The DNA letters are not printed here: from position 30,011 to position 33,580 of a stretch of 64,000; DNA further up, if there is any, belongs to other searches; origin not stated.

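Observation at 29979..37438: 7.4-kb PLD-SNF2 helicase-nuclease plus N6-adenine methylase cassette bracketed by a duplicated 3' end of the AAA ATPase gene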

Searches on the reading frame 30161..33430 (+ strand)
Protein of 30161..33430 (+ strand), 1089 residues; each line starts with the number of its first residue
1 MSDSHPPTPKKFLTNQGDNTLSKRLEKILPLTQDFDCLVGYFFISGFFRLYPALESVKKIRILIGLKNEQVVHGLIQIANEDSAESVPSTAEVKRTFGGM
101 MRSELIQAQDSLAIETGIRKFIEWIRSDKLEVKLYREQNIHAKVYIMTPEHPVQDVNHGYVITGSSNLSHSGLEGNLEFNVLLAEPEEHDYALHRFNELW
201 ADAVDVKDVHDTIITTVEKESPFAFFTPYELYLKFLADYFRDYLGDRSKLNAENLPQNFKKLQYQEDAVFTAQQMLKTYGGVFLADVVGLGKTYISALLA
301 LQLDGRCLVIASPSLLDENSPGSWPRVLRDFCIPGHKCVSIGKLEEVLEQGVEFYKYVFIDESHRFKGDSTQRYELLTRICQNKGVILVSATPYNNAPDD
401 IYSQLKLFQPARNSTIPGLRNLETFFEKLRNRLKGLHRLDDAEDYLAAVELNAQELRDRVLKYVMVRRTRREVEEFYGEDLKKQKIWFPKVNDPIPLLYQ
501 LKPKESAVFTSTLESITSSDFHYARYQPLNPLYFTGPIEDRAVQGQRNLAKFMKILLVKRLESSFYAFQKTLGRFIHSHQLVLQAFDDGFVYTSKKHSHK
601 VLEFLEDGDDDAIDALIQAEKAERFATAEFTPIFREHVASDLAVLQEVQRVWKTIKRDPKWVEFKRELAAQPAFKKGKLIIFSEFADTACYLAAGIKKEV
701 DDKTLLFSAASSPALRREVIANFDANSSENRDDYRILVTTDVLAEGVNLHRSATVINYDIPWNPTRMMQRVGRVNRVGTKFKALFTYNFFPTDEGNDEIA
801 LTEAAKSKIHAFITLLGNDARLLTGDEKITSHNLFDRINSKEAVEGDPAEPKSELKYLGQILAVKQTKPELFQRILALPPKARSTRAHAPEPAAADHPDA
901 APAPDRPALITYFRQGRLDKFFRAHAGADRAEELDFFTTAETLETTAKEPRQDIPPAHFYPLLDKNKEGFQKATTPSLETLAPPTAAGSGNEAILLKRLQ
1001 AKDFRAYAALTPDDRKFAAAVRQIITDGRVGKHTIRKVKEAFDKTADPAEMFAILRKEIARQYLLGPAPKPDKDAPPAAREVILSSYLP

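Call 9: search_protein_families(library=pfam, proteins=[window:30161-33430:+], max_evalue=0.01)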
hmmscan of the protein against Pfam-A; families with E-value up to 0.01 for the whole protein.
window:30161-33430:+ (1089 aa): 7 families
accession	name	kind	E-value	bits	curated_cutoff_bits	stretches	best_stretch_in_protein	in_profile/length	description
PF00271.37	Helicase_C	-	1e-17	64.8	23.5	1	675-778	14-110/110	Helicase conserved C-terminal domain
PF13091.12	PLDc_2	-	1.4e-09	38.3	27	1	92-200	48-132/132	PLD-like domain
PF00176.29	SNF2-rel_dom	-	9.5e-08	31.9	24.9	1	343-475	116-227/290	SNF2-related domain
PF04851.21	ResIII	-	1.1e-05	25.9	22.5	0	348-394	119-163/164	Type III restriction enzyme, res subunit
PF00270.35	DEAD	-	0.00023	21.4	26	0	342-395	103-162/167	DEAD/DEAH box helicase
PF22590.2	Cas3-like_C_2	-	0.0007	20.3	27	1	685-777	11-104/106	CRISPR-associated nuclease/helicase Cas3, C-terminal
PF09565.16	RE_NgoFVII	-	0.0053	16.5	23.8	0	98-196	51-144/162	NgoFVII restriction endonuclease N-terminal PLD domain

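Call 13: search_protein_families(library=padloc, proteins=[window:30161-33430:+], max_evalue=0.001)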
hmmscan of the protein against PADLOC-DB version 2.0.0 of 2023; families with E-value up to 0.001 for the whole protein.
window:30161-33430:+ (1089 aa): 43 families (the best 25 are shown)
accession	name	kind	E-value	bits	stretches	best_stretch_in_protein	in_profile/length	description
PDLC01075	C3a139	-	4.7e-47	158.9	1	92-811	64-761/948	HKD+Snf2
PDLC02621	DrmD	-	1.8e-34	117.2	1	459-795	330-641/1040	DrmD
PDLC02623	DrmD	-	1.3e-26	90.7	1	655-824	507-668/1040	DrmD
PDLC02500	BrxHI|BrxHII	-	4e-22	76.6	1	541-781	360-577/933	BrxHI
PDLC00659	HmaA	-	5.8e-22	75.4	1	639-780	467-613/1176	SNF2 helicase / DEAD-box helicase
PDLC02193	PLD_Helicase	-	7.6e-22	75.3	1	628-788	638-808/905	-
PDLC02619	DrmD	-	2.9e-21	73.4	1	609-798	347-553/872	DrmD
PDLC02504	BrxHI|BrxHII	-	2.2e-17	60.4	1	551-834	370-635/971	BrxHII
PDLC02632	DrmD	-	1.2e-16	58.4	1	549-813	395-658/662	DrmD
PDLC02633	DrmD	-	4.2e-16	56.1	1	546-791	394-642/839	DrmD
PDLC02840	DpdE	-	5.6e-16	56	1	661-790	545-666/1091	DpdE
PDLC02620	DrmD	-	1.1e-15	54.8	1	540-793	353-592/1060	DrmD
PDLC02625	DrmD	-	1.3e-15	55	1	539-786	135-378/792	DrmD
PDLC02853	DpdE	-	1.9e-15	54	1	680-801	490-622/985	DpdE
PDLC02843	DpdE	-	2.2e-15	53.7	1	673-778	564-665/1091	DpdE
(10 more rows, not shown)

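Call 14: search_protein_families(library=ncbifam, proteins=[window:30161-33430:+], max_evalue=0.001)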
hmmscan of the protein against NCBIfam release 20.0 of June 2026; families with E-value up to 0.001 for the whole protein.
window:30161-33430:+ (1089 aa): 20 families
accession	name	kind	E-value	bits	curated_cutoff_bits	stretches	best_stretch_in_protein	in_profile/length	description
NF038317.1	DISARM_DrmD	equivalog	4.9e-38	131.1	610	1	459-825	314-659/1021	DISARM system SNF2-like helicase DrmD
NF042964.1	phospholipD_antiphage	equivalog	2.4e-37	128.8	1100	2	544-818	589-828/895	phospholipase D-like domain-containing anti-phage protein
NF041062.1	DpdE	equivalog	1e-23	83.3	500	2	609-793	485-657/1048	protein DpdE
NF038318.1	DISARM_DrmD_b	equivalog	1.1e-19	70.1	950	1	729-797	482-549/868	DISARM system SNF2-like helicase DrmD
NF003426.0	PRK04914.1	equivalog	1.4e-11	43.4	576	1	655-780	476-594/959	RNA polymerase-associated protein RapA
NF053631.1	RNA_helic_CshA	equivalog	8.9e-08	31.4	646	1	732-784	286-338/434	degradosome RNA helicase CshA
NF008744.0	PRK11776.1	equivalog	1.8e-07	30.1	524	1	733-784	292-343/460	ATP-dependent RNA helicase DbpA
TIGR02621.3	cas3_GSU0051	exception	2.3e-07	30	400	1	667-793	263-386/854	type I-G CRISPR-associated helicase/endonuclease Cas3g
NF053675.1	pilus_reg_Snf2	equivalog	4.4e-07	28.4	1100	0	666-780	867-975/1029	pilus expression-regulating Snf2 family helicase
NF008394.0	PRK11192.1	equivalog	6.1e-07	28.6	507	1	732-783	296-347/441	ATP-dependent RNA helicase SrmB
NF008642.0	PRK11634.1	equivalog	1.1e-06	27.3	989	1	735-785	297-347/628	DEAD/DEAH family ATP-dependent RNA helicase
NF010337.0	PRK13766.1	equivalog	1.5e-06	26.7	610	1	637-777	326-468/781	Hef nuclease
NF053710.1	RNA_heli_RhlE2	exception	1.2e-05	23.9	925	1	715-783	287-349/635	RNA helicase RhlE2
NF007882.0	PRK10590.1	equivalog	1.5e-05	24.2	743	1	678-783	247-345/456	ATP-dependent RNA helicase RhlE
NF053711.1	RNA_heli_RhlE1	exception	1.6e-05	23.8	750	1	732-784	293-345/434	RNA helicase RhlE1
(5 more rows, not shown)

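Call 16: find_encoding_contigs(protein=window:30161-33430:+, flank=10000, max_places=10)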
Protein window:30161-33430:+ (1089 aa): 11 contigs read that carry it; 7 places shown.
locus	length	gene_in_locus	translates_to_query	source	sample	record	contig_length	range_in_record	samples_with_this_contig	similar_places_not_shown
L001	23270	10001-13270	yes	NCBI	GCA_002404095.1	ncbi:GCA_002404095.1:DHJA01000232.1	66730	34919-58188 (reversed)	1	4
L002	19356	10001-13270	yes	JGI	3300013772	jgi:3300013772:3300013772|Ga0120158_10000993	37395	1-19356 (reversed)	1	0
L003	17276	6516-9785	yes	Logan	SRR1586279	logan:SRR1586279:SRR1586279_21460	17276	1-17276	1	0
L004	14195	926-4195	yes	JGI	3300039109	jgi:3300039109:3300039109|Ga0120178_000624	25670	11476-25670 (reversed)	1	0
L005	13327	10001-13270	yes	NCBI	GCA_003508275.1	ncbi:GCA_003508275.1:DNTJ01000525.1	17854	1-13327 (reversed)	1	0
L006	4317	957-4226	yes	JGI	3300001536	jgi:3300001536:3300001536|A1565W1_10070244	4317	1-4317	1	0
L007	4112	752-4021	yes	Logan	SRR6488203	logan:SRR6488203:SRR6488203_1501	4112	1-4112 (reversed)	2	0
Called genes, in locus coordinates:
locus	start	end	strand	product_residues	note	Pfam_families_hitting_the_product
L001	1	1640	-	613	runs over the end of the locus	PF00211:Guanylate_cyc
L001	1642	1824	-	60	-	-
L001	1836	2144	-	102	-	-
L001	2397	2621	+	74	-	-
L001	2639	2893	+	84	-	-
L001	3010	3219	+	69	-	PF01954:AF2212-like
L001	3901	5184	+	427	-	PF00145:DNA_methylase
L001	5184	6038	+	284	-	-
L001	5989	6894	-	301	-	PF00069:Pkinase, PF01636:APH (faint), PF03109:ABC1 (faint), PF07714:PK_Tyr_Ser-Thr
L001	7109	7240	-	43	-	-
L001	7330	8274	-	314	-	-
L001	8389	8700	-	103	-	-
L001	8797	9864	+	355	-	PF13481:AAA_25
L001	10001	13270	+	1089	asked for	PF13091:PLDc_2, PF04851:ResIII (faint), PF00176:SNF2-rel_dom (weak), PF00271:Helicase_C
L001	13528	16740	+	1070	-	PF01170:UPF0020 (faint), PF02384:N6_Mtase (faint), PF20473:MmeI_Mtase (weak), PF07669:Eco57I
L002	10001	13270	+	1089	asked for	PF13091:PLDc_2, PF04851:ResIII (faint), PF00176:SNF2-rel_dom (weak), PF00271:Helicase_C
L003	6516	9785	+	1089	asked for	PF13091:PLDc_2, PF04851:ResIII (faint), PF00176:SNF2-rel_dom (weak), PF00271:Helicase_C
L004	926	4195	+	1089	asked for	PF13091:PLDc_2, PF04851:ResIII (faint), PF00176:SNF2-rel_dom (weak), PF00271:Helicase_C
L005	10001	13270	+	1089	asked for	PF13091:PLDc_2, PF04851:ResIII (faint), PF00176:SNF2-rel_dom (weak), PF00271:Helicase_C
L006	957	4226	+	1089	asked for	PF13091:PLDc_2, PF04851:ResIII (faint), PF00176:SNF2-rel_dom (weak), PF00271:Helicase_C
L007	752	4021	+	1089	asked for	PF13091:PLDc_2, PF04851:ResIII (faint), PF00176:SNF2-rel_dom (weak), PF00271:Helicase_C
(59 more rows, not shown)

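Call 35: search_solved_structures(query=window:30161-33430:+, max_evalue=0.001)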
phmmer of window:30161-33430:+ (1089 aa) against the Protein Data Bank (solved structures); distinct sequences matched with E-value up to 0.001: 99 (the best 60 are shown).
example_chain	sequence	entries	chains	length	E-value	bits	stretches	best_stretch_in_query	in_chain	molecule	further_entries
6pwf_K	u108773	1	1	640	1.7e-09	39.6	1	718-807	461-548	chromatin remodeling factor ISWI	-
2hjv_A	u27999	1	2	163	6.8e-09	37.6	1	722-787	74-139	ATP-dependent RNA helicase dbpA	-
9ear_W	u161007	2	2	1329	1.1e-08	36.9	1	679-809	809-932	Chromodomain-helicase-DNA-binding protein 1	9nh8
5jxr_A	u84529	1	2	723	1.1e-08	36.9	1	717-807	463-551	Chromatin-remodeling complex ATPase-like protein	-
1z63_A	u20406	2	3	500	4e-08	35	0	656-780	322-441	Helicase of the snf2/rad54 family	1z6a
9ge5_G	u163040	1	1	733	5.2e-08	34.7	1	710-791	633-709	Chromatin-remodeling ATPase INO80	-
6hts_G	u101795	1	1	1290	9.9e-08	33.8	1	710-815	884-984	Chromatin-remodeling ATPase INO80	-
3mwy_W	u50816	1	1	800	1.1e-07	33.6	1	713-814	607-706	Chromo domain-containing protein 1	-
7xyg_K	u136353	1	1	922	1.2e-07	33.5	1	672-820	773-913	ATP-dependent helicase fft3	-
9n6h_K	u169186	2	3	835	1.2e-07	33.5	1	713-814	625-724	Chromo domain-containing protein 1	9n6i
6ne3_W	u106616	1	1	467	1.3e-07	33.3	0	327-410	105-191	SWI/SNF-related matrix-associated actin-dependent regulator of chromatin subfamily A membe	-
7zi4_G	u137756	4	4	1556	1.6e-07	33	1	710-815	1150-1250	Chromatin-remodeling ATPase INO80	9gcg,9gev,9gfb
1hv8_A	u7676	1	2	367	1.7e-07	32.9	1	733-788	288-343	PUTATIVE ATP-DEPENDENT RNA HELICASE MJ0669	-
9n6k_L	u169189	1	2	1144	2.7e-07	32.3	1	713-814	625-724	Chromo domain-containing protein 1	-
7tn2_W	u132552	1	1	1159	2.8e-07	32.2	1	713-814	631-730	Chromo domain-containing protein 1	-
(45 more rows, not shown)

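Call 39: find_homologous_proteins(query=window:30161-33430:+, max_evalue=1e-20)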
Query window:30161-33430:+ (1089 aa): 7941 proteins with E <= 1e-20 among 8000 candidates; the best 120 are listed.
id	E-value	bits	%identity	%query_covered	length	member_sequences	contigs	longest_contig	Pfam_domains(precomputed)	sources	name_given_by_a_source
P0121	0.0e+0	2476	100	100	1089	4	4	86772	PF00176.30,PF13091.13,PF00271.38,PF04851.22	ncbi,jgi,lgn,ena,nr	ncbi:MAG TPA: helicase [Planctomycetales bacterium]|jgi:superfamily II DNA or RNA helicase|nr:helica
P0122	0.0e+0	2117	85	100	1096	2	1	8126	PF00176.30,PF13091.13,PF00271.38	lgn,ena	-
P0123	0.0e+0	2117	85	100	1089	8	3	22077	PF00176.30,PF13091.13,PF00271.38,PF04851.22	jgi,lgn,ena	-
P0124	0.0e+0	2112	86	99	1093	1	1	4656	PF00270.36,PF00176.30,PF13091.13,PF00271.38,PF04851.22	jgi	jgi:superfamily II DNA/RNA helicase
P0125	0.0e+0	2108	85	100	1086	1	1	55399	PF00176.30,PF13091.13,PF00271.38,PF04851.22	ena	-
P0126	0.0e+0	2080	84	100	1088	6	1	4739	PF00270.36,PF00176.30,PF13091.13,PF00271.38,PF04851.22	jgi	jgi:superfamily II DNA or RNA helicase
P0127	0.0e+0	2075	83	100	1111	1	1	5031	PF00270.36,PF00176.30,PF13091.13,PF00271.38,PF04851.22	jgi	jgi:superfamily II DNA or RNA helicase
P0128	0.0e+0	2075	84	100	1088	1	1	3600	PF00270.36,PF00176.30,PF13091.13,PF00271.38,PF22590.3,PF04851.22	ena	-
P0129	0.0e+0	2073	84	100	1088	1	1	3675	PF00270.36,PF00176.30,PF13091.13,PF00271.38,PF22590.3,PF04851.22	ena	-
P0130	0.0e+0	2071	84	100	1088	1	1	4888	PF00270.36,PF00176.30,PF13091.13,PF00271.38,PF22590.3,PF04851.22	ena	-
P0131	0.0e+0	2057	83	100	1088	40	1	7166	PF00270.36,PF00176.30,PF13091.13,PF00271.38,PF04851.22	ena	-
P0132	0.0e+0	2053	82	100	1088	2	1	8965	PF00270.36,PF00176.30,PF13091.13,PF00271.38,PF22590.3,PF04851.22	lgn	-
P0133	0.0e+0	2047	82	100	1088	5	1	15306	PF00270.36,PF00176.30,PF13091.13,PF00271.38,PF04851.22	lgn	-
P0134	0.0e+0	2044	83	99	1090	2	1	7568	PF00270.36,PF00176.30,PF13091.13,PF00271.38,PF04851.22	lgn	-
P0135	0.0e+0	2033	82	100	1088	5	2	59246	PF00270.36,PF00176.30,PF13091.13,PF00271.38,PF04851.22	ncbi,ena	-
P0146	0.0e+0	1982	80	100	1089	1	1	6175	PF00270.36,PF00176.30,PF13091.13,PF00271.38,PF04851.22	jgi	jgi:superfamily II DNA/RNA helicase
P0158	0.0e+0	1962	79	100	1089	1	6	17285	PF00270.36,PF00176.30,PF13091.13,PF00271.38,PF04851.22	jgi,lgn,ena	-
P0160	0.0e+0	1960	80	100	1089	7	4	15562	PF00270.36,PF00176.30,PF13091.13,PF00271.38,PF04851.22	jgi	jgi:superfamily II DNA or RNA helicase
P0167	0.0e+0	1945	79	100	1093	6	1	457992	PF00270.36,PF00176.30,PF13091.13,PF00271.38,PF04851.22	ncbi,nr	ncbi:MAG: helicase [Candidatus Competibacteraceae bacterium]|nr:helicase [Candidatus Competibacterac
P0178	0.0e+0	1893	76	100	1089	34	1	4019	PF00270.36,PF00176.30,PF13091.13,PF00271.38,PF04851.22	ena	-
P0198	0.0e+0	1444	60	99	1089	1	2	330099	PF00270.36,PF00176.30,PF13091.13,PF00271.38,PF22590.3,PF04851.22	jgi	jgi:superfamily II DNA/RNA helicase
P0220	0.0e+0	1141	52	99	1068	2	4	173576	PF00176.30,PF13091.13,PF00271.38,PF04851.22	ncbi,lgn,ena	-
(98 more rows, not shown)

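Call 40: find_encoding_contigs(protein=P0125, flank=10000, max_places=2)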
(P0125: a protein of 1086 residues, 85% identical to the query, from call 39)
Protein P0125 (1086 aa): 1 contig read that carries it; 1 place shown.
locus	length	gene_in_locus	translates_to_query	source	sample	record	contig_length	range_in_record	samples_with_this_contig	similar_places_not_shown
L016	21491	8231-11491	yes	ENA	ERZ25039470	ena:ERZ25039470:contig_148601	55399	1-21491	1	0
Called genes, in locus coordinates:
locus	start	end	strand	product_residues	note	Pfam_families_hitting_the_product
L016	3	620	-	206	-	?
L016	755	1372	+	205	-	PF12599:DUF3768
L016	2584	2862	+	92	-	-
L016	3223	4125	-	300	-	PF18928:DUF5677 (weak)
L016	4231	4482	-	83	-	-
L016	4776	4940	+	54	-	-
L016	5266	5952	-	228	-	-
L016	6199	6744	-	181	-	-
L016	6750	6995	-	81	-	-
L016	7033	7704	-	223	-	-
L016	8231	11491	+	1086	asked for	PF13091:PLDc_2, PF04851:ResIII (faint), PF00176:SNF2-rel_dom (weak), PF00271:Helicase_C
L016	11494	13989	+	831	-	PF20473:MmeI_Mtase (faint), PF01170:UPF0020 (faint), PF02384:N6_Mtase (faint), PF07669:Eco57I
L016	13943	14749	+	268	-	PF12950:TaqI_C (faint)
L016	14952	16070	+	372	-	PF00438:S-AdoMet_synt_N, PF02772:S-AdoMet_synt_M, PF02773:S-AdoMet_synt_C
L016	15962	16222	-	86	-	-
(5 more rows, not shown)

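Call 41: find_encoding_contigs(protein=P0167, flank=10000, max_places=2)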
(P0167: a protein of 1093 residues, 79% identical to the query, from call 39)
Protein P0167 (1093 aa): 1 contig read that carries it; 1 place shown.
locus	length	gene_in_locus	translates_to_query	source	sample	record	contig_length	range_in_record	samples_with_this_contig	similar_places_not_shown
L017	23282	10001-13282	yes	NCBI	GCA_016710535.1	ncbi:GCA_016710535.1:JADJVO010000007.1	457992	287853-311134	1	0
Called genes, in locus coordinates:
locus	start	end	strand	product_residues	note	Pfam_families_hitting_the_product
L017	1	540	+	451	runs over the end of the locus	PF21799:MurD-like_N, PF08245:Mur_ligase_M, PF02875:Mur_ligase_C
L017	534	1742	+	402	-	PF01098:FTSW_RODA_SPOVE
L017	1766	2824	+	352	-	PF03033:Glyco_transf_28, PF13579:Glyco_trans_4_4 (faint), PF04101:Glyco_tran_28_C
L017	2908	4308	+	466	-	PF01225:Mur_ligase, PF08245:Mur_ligase_M, PF02875:Mur_ligase_C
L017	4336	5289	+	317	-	PF01820:Dala_Dala_lig_N, PF02222:ATP-grasp, PF07478:Dala_Dala_lig_C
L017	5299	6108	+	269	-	PF08478:POTRA_1, PF03799:FtsQ_DivIB_C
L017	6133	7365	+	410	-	PF11104:PilM_2 (faint), PF14450:FtsA, PF02491:SHS2_FTSA, PF06277:EutA (weak), PF06723:MreB_Mbl, PF14450:FtsA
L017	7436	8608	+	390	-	PF00091:Tubulin, PF12327:FtsZ_C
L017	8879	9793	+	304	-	PF03331:LpxC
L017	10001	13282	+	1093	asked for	PF13091:PLDc_2, PF00270:DEAD (faint), PF04851:ResIII (faint), PF00176:SNF2-rel_dom (weak), PF00271:Helicase_C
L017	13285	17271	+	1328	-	PF02384:N6_Mtase (faint), PF01797:Y1_Tnp, PF20473:MmeI_Mtase (weak), PF07669:Eco57I, PF12950:TaqI_C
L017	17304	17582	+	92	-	PF14076:DUF4258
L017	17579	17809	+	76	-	PF14122:YokU (weak), PF15731:MqsA_antitoxin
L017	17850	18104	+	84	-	PF03683:UPF0175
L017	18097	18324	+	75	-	-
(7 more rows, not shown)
